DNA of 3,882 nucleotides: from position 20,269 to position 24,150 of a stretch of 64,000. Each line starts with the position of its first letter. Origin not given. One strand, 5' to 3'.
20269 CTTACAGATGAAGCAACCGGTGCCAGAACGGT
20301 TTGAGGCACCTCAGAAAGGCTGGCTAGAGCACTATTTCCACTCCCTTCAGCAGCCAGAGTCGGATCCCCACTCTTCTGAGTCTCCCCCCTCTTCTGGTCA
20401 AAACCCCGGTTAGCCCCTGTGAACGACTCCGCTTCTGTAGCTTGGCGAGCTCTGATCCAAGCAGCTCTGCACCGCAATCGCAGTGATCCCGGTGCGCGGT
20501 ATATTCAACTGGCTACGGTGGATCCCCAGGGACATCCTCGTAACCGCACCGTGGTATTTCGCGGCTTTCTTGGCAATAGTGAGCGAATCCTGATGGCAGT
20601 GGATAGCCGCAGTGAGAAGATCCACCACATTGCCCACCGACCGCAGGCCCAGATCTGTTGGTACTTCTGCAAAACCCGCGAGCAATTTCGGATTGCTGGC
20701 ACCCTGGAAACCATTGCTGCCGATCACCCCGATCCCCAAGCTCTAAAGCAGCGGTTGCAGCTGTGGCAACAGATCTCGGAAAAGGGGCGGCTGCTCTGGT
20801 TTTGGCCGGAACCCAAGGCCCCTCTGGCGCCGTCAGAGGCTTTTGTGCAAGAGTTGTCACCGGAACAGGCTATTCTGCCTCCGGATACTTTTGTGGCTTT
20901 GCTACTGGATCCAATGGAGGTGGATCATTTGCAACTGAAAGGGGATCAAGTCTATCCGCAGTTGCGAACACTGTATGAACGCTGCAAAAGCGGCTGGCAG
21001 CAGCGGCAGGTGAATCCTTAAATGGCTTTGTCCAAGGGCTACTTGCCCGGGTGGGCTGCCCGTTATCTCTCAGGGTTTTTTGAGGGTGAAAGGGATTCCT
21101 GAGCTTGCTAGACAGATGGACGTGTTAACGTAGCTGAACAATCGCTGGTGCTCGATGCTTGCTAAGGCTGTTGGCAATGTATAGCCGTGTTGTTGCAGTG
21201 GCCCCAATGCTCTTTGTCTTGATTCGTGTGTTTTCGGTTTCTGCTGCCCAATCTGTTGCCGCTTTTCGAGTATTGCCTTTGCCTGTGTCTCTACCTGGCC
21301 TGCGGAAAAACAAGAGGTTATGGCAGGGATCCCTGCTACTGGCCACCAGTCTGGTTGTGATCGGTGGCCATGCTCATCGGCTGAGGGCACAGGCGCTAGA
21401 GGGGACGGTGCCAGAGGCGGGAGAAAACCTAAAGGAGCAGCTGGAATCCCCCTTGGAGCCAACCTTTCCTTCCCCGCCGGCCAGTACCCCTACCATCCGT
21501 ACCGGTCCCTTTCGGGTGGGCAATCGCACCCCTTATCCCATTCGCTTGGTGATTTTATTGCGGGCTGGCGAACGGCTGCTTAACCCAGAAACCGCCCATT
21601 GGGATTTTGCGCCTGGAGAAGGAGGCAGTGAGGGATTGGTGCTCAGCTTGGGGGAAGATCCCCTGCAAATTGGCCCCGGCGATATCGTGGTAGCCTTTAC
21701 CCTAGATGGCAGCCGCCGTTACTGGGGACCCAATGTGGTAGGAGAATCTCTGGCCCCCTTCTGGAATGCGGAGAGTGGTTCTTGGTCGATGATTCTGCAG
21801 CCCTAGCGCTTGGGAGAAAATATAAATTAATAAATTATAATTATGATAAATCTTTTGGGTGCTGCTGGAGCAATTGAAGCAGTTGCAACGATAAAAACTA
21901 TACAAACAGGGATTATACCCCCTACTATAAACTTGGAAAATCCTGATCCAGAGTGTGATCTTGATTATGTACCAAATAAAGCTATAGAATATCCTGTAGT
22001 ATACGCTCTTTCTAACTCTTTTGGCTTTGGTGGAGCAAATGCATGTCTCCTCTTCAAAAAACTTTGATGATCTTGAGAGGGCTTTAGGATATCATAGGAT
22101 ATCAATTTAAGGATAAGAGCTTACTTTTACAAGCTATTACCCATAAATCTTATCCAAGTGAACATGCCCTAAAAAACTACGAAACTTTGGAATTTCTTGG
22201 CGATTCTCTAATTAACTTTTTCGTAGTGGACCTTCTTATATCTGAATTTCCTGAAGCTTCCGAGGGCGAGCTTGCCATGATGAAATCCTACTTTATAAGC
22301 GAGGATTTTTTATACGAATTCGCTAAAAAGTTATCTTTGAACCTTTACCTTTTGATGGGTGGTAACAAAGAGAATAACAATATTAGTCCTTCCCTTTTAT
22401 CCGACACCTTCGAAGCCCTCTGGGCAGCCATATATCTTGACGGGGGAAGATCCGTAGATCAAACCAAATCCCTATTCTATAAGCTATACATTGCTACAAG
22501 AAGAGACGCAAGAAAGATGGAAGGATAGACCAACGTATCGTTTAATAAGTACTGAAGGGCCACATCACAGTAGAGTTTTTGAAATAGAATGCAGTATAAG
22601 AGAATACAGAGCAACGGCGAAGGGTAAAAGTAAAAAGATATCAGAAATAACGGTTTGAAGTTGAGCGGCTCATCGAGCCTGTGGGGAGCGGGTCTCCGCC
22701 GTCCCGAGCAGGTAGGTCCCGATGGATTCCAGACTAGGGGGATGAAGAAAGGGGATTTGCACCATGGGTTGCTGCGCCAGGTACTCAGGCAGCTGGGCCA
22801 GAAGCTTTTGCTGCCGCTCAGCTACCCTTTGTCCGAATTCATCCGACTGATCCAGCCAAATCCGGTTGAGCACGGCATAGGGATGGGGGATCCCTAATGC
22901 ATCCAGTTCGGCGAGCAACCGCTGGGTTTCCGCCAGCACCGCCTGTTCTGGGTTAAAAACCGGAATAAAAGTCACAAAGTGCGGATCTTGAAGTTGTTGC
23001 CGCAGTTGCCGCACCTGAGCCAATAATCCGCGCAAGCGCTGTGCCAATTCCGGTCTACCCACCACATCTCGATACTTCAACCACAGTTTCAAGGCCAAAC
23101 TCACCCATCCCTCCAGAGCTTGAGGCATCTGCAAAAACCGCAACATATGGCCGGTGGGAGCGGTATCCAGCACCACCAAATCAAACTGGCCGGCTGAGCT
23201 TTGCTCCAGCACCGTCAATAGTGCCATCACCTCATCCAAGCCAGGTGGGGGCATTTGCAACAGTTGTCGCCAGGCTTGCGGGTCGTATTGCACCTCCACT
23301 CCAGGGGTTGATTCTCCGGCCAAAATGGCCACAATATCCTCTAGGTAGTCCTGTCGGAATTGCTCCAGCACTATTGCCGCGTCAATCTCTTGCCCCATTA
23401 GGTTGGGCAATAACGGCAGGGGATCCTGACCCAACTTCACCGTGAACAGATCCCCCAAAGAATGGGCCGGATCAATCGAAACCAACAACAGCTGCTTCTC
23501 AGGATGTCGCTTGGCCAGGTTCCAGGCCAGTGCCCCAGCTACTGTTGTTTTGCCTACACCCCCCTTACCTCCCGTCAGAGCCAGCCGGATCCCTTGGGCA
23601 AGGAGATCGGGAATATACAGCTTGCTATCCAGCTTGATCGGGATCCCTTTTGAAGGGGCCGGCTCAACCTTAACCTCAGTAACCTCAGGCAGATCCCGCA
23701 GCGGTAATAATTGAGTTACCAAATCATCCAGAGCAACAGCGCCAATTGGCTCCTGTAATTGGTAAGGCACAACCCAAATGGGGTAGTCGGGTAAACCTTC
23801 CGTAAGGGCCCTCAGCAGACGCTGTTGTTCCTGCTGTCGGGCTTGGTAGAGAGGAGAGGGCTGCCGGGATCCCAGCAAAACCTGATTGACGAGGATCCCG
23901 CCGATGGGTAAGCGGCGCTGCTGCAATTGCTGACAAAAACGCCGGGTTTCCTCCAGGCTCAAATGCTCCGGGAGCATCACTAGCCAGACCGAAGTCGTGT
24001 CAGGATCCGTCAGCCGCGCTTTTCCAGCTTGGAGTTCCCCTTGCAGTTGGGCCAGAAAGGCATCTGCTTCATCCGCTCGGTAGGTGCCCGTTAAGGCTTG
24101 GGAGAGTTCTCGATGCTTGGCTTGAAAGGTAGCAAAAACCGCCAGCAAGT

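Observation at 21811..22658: Fossil of Aquificae-like chromosome (fabF 3' end plus rnc) embedded in a cyanobacterial genome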

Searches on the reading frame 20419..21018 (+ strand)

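Call 4: search_protein_families(library=pfam, proteins=[window:20419-21018:+], max_evalue=0.01)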
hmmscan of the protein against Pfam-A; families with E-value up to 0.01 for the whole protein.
window:20419-21018:+ (200 aa): 2 families
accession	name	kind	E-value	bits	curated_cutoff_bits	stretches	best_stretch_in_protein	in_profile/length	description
PF12766.13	Pyridox_oxase_2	-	1.9e-28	99.5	26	1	8-99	3-99/100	Pyridoxamine 5'-phosphate oxidase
PF01243.27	PNPOx_N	-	5.3e-10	40.2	28.1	1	26-110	12-90/120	Pyridoxamine 5'-phosphate oxidase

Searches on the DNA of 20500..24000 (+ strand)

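Call 59: search_rna_families(source=window, start=20500, end=24000, threshold=evalue, max_evalue=1)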
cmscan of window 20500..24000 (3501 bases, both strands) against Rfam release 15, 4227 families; matches with E-value up to 1: 1.
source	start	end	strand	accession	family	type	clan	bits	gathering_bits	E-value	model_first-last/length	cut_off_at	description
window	23382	23504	-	RF01881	Xist_exon4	Gene; lncRNA;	-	19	100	0.57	1-126/126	no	X-chromosome inactivation gene exon 4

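Call 77: search_dna_similar(query=window:21811-22658:+, collection=plasmids, mode=distant, max_rows=8)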
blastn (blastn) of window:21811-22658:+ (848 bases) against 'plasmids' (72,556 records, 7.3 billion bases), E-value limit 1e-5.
Records with a match: 11; places in all: 11; records where one place covers at least 80% of the query: 0.
Best place of each record, by identity: 80-90% 6; 60-80% 5.
By first word of the organism name: Bacillus 8; Clostridium 3.
By predicted mobility (MOB-suite, as given by PLSDB): non-mobilizable 10; mobilizable 1.
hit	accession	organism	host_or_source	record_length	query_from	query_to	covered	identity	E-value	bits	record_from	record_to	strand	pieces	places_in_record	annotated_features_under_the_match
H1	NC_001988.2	Clostridium acetobutylicum ATCC 824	-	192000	45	251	24%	71.3%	1e-18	102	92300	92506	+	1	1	fabF: beta-ketoacyl-ACP synthase II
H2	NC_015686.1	Clostridium acetobutylicum DSM 1731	-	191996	45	251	24%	71.3%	1e-18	102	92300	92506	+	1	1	fabF: beta-ketoacyl-ACP synthase II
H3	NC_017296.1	Clostridium acetobutylicum EA 2018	-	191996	45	251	24%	71.3%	1e-18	102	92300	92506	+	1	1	fabF: beta-ketoacyl-ACP synthase II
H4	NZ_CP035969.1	Bacillus mycoides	cell culture,soil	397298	45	163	14%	71.4%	8e-7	63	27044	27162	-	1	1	fabF: beta-ketoacyl-ACP synthase II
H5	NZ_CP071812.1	Bacillus mycoides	cell culture,soil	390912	45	163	14%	71.4%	8e-7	63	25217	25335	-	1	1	fabF: beta-ketoacyl-ACP synthase II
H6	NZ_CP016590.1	Bacillus thuringiensis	Mono isolate,Ginseng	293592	98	164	8%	82.1%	2e-8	68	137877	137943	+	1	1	none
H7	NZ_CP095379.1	Bacillus cereus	cell cuture,Pond silt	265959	98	164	8%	82.1%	2e-8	68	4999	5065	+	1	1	none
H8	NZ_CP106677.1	Bacillus cereus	cell culture,soil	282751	98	164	8%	82.1%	2e-8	68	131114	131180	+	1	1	none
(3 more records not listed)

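Call 78: search_dna_similar(query=window:21811-22658:+, collection=phages, mode=distant, max_rows=8)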
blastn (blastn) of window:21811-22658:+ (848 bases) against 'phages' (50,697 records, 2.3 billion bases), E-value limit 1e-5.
No match.

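Call 79: search_dna_similar(query=L014:1340-2030:-, collection=plasmids, mode=distant, max_rows=8)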
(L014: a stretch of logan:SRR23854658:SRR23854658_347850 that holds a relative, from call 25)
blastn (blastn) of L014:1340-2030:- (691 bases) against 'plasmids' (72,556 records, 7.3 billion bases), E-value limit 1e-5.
No match.

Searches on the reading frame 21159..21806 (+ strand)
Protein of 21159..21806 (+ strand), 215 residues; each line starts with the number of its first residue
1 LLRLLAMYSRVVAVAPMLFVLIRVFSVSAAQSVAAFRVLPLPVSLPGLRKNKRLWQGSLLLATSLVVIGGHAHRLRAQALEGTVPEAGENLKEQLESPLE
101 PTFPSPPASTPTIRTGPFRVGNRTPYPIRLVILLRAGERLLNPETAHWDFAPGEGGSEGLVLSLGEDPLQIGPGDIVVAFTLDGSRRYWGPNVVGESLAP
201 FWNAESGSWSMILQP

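Call 4: search_protein_families(library=pfam, proteins=[window:21159-21803:+], max_evalue=0.01)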
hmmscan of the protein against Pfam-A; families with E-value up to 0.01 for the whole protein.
window:21159-21803:+ (215 aa): 0 families

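Call 9: find_encoding_contigs(protein=window:21159-21806:+, flank=4000, max_places=10)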
Protein window:21159-21806:+ (215 aa): no gene with exactly this product is on record in the collection.

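Call 15: find_related_loci(query=window:21159-21803:+, collection=genome_contigs, flank=6000)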
Query window:21159-21803:+ (215 aa) in genome_contigs; peptide patterns used: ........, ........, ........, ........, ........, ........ (x = any residue, [..] = any of these).
238 stretches matched a pattern; 8 encode a relative of the query (tblastn E <= 1e-3); 8 distinct loci.
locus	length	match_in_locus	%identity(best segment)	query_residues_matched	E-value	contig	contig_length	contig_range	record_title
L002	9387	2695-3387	75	4-215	4e-101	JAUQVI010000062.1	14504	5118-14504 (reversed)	MAG: Thermostichus sp. DG02_5_bins_236 NODE_11011_length_14504_cov_6.238228, whole genome shotgun sequence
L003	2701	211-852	63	11-215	6e-71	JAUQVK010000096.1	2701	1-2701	MAG: Thermostichus sp. DRC_bins_24 NODE_30858_length_2701_cov_3.93629, whole genome shotgun sequence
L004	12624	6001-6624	57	4-215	4e-68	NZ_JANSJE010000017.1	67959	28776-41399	Synechococcus sp. H55.6 NODE_17+_length_67959_cov_70.0567, whole genome shotgun sequence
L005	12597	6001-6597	57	8-215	6e-65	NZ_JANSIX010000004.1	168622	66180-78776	Synechococcus sp. H60.4 NODE_6_length_168622_cov_31.9703, whole genome shotgun sequence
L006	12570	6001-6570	58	20-215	2e-63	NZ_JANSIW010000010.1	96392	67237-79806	Synechococcus sp. H65.1 NODE_10_length_96392_cov_24.0832, whole genome shotgun sequence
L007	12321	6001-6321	83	109-215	6e-60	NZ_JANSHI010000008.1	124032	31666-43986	Synechococcus sp. W65.1 NODE_33_length_124032_cov_49.8448, whole genome shotgun sequence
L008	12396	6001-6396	68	97-215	5e-56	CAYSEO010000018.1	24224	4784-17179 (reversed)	MAG TPA_asm: uncultured bacterium isolate SRP128890_co1_105 genome assembly, contig: NODE_3442_length_24224_cov_6.045265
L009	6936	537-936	75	40-167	8e-25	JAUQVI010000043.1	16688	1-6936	MAG: Thermostichus sp. DG02_5_bins_236 NODE_8864_length_16688_cov_6.827184, whole genome shotgun sequence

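Call 19: find_encoding_contigs(protein=window:21177-21806:+, flank=5000, max_places=10)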
Protein window:21177-21806:+ (209 aa): 11 contigs read that carry it; 4 places shown.
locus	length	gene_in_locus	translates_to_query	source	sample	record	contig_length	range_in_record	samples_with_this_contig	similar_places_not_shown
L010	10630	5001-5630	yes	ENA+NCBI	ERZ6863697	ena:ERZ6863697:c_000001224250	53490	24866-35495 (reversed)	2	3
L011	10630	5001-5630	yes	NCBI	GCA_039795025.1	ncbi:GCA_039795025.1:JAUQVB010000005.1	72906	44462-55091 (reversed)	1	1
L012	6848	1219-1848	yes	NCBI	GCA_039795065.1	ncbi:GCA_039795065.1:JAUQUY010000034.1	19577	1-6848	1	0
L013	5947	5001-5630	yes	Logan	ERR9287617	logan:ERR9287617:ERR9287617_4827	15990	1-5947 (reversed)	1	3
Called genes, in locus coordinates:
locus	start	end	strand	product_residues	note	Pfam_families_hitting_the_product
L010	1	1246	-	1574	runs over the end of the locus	PF05154:TM2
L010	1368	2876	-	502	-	PF00005:ABC_tran, PF13304:AAA_21 (faint), PF00005:ABC_tran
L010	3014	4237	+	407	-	PF13302:Acetyltransf_3 (weak), PF00583:Acetyltransf_1, PF13673:Acetyltransf_10, PF13508:Acetyltransf_7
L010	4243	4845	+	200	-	PF12766:Pyridox_oxase_2, PF01243:PNPOx_N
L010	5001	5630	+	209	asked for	-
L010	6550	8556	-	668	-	PF00142:Fer4_NifH (faint), PF00448:SRP54 (faint), PF02374:ArsA_ATPase, PF05729:NACHT (faint), PF06564:CBP_BcsQ (faint), PF01656:CbiA, PF02374:ArsA_ATPase, PF13614:AAA_31 (weak), +3 more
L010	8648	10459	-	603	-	PF07602:DUF1565, PF22842:Pel9A-like_beta_helix (weak), PF05048:NosD, PF13229:Beta_helix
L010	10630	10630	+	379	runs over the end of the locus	PF00805:Pentapeptide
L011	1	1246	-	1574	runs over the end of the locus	PF05154:TM2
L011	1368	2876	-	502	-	PF00005:ABC_tran, PF13304:AAA_21 (faint), PF00005:ABC_tran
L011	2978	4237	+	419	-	PF00583:Acetyltransf_1, PF13302:Acetyltransf_3 (weak), PF13673:Acetyltransf_10, PF13508:Acetyltransf_7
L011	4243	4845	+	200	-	PF12766:Pyridox_oxase_2, PF01243:PNPOx_N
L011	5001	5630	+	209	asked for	-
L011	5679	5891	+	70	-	-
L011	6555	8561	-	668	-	PF00142:Fer4_NifH (faint), PF00448:SRP54 (faint), PF02374:ArsA_ATPase, PF05729:NACHT (faint), PF06564:CBP_BcsQ (faint), PF01656:CbiA, PF02374:ArsA_ATPase, PF13614:AAA_31 (weak), +3 more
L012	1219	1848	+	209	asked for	-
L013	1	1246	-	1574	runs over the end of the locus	PF05154:TM2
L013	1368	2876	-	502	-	PF00005:ABC_tran, PF13304:AAA_21 (faint), PF00005:ABC_tran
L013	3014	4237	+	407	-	PF13302:Acetyltransf_3 (weak), PF00583:Acetyltransf_1, PF13673:Acetyltransf_10, PF13508:Acetyltransf_7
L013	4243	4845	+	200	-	PF12766:Pyridox_oxase_2, PF01243:PNPOx_N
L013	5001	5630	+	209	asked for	-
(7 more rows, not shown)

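Call 23: find_homologous_proteins(query=window:21177-21803:+)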
Query window:21177-21803:+ (209 aa): 293 proteins with E <= 0.001 among 1126 candidates; the best 120 are listed.
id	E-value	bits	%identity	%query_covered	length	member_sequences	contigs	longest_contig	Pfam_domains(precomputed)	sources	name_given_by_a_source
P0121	7.5e-133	459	100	100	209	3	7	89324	-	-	-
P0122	4.6e-78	280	75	78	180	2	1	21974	-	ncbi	ncbi:MAG: hypothetical protein SNJ68_00645 [Cyanobacteriota bacterium]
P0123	2.8e-77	277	55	63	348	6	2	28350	-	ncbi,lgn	ncbi:MAG: hypothetical protein ACFCU9_05930 [Cyanophyceae cyanobacterium]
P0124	2.7e-75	271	56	60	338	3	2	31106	-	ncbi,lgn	-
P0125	3.3e-75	270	60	58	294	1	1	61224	-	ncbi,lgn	-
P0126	3.7e-74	267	58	53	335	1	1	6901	-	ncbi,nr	ncbi:MAG: hypothetical protein HC924_16165 [Synechococcaceae cyanobacterium SM2_3_2]|nr:hypothetical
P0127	9.2e-74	266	55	65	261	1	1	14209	-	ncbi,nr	ncbi:MAG: hypothetical protein HC921_15625 [Synechococcaceae cyanobacterium SM2_3_1]|nr:hypothetical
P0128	1.0e-73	265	58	50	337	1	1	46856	-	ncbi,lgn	-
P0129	1.1e-72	262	54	60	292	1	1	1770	-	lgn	-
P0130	1.8e-72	261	74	78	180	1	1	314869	-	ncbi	ncbi:MAG: hypothetical protein ACUVRV_07610 [Cyanobacteriota bacterium]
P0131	2.7e-69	251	68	78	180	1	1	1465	-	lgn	-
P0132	1.8e-67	245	55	59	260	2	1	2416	-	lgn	-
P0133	1.1e-66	242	74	72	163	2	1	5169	-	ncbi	ncbi:MAG: hypothetical protein SNJ85_07435, partial [Cyanobacteriota bacterium]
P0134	2.1e-66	241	65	94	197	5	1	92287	-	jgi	jgi:hypothetical protein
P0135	2.5e-64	235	63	93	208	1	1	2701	-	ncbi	ncbi:MAG: hypothetical protein Q6M54_13095 [Thermostichus sp. DRC_bins_24]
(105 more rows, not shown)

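Call 24: list_cluster_members(proteins=[P0121])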
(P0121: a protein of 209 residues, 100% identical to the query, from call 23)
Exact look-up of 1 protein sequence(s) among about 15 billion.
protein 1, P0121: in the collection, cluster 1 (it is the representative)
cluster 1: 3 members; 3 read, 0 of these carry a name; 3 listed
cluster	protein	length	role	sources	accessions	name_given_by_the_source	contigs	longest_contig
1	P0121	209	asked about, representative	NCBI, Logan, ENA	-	-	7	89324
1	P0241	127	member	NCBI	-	-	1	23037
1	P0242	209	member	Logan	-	-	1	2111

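Call 25: find_encoding_contigs(protein=P0242, flank=5000)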
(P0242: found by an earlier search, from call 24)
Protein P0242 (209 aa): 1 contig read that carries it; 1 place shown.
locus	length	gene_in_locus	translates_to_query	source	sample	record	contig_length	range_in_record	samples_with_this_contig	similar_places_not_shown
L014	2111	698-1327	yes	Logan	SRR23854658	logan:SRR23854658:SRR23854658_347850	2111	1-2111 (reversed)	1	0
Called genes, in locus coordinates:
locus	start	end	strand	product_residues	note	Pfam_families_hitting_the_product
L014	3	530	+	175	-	?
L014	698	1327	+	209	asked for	-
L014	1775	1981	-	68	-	-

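Call 26: find_encoding_contigs(protein=P0241, flank=5000)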
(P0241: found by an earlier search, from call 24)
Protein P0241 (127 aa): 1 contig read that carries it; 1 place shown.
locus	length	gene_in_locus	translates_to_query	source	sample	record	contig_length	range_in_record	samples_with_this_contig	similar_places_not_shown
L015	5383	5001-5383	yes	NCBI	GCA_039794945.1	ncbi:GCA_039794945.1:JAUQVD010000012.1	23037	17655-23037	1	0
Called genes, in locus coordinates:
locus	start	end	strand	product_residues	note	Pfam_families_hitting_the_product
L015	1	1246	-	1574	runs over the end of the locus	PF05154:TM2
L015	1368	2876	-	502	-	PF00005:ABC_tran, PF13304:AAA_21 (faint), PF00005:ABC_tran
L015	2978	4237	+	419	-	PF00583:Acetyltransf_1, PF13302:Acetyltransf_3 (weak), PF13673:Acetyltransf_10, PF13508:Acetyltransf_7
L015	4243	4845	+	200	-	PF12766:Pyridox_oxase_2, PF01243:PNPOx_N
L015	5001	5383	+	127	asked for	?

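Call 31: search_protein_families(library=pfam, proteins=[L014:1775-1981:-, L014:1677-1811:-, L014:1476-1676:-, L014:1404-1550:+], max_evalue=1)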
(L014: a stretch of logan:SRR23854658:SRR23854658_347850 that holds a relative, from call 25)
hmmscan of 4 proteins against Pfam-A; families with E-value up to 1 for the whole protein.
L014:1775-1981:- (68 aa): 0 families

L014:1677-1811:- (44 aa): 3 families
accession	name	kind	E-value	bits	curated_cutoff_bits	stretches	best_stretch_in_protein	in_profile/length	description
PF02416.21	TatA_B_E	-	0.016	14.9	21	1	10-28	7-25/53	mttA/Hcf106 family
PF19629.4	DUF6133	-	0.031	14.8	27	1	12-36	37-61/65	Family of unknown function (DUF6133)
PF04277.18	OAD_gamma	-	0.17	13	27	1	2-33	8-39/76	Oxaloacetate decarboxylase, gamma chain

L014:1476-1676:- (66 aa): 0 families

L014:1404-1550:+ (48 aa): 0 families

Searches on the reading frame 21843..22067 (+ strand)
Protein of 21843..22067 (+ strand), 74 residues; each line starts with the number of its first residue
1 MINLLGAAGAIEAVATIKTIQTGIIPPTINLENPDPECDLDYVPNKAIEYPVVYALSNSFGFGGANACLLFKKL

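Call 4: search_protein_families(library=pfam, proteins=[window:21843-22064:+], max_evalue=0.01)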
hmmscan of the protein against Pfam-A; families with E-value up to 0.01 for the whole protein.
window:21843-22064:+ (74 aa): 1 family
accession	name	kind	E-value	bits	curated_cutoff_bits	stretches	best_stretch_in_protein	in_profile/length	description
PF02801.28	Ketoacyl-synt_C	-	3.7e-05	24.2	20.8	1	4-32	91-119/119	Beta-ketoacyl synthase, C-terminal domain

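Call 20: find_encoding_contigs(protein=window:21843-22067:+, flank=5000, max_places=10)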
Protein window:21843-22067:+ (74 aa): no gene with exactly this product is on record in the collection.

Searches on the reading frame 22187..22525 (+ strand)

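Call 4: search_protein_families(library=pfam, proteins=[window:22187-22525:+], max_evalue=0.01)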
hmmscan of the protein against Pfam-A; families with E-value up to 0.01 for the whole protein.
window:22187-22525:+ (113 aa): 3 families
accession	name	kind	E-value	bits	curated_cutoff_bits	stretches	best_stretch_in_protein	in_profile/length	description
PF00636.31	Ribonuclease_3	-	7.6e-21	75.3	27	1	2-87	4-102/102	Ribonuclease III domain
PF14622.11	Ribonucleas_3_3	-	2.8e-17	63.5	35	1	1-90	25-115/128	Ribonuclease-III-like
PF22935.1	RM44_endonuclase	-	0.0015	19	27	1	5-82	66-139/139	Large ribosomal subunit protein mL44, endonuclease domain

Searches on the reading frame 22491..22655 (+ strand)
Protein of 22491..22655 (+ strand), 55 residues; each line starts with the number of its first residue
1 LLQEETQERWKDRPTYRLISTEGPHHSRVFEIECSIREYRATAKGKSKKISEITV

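Call 4: search_protein_families(library=pfam, proteins=[window:22491-22655:+], max_evalue=0.01)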
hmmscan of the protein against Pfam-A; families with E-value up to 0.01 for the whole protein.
window:22491-22655:+ (55 aa): 1 family
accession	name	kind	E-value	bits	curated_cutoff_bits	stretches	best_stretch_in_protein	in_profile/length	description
PF00035.32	dsrm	-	1e-08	36.1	23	1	2-52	5-55/66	Double-stranded RNA binding motif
